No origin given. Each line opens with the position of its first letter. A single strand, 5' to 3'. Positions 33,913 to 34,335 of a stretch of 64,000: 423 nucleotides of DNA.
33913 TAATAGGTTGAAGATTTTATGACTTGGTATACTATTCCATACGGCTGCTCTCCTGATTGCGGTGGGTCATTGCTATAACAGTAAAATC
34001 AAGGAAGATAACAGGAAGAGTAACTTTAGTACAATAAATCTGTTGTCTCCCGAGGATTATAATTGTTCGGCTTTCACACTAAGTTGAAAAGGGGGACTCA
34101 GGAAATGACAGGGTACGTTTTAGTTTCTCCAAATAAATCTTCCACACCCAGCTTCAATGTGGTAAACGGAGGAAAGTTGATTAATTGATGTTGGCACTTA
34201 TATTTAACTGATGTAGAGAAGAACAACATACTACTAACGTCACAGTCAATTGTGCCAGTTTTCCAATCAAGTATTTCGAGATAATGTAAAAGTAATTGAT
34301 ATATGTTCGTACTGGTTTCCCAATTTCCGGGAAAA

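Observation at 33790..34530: Unannotated, heavily degraded flocculin N-terminal-domain relic between FLO5 and YHR213W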

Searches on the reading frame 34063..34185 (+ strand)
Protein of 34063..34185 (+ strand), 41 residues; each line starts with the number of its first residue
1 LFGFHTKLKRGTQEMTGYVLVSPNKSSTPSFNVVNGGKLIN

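Call 10: search_protein_families(library=pfam, proteins=[window:34063-34185:+], max_evalue=10)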
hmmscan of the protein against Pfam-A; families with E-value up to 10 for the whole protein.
window:34063-34185:+ (41 aa): 1 family
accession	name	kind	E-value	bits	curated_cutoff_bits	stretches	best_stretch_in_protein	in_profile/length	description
PF23187.1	UBX7_N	-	0.11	13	27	1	7-39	58-89/110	UBX7 N-terminal domain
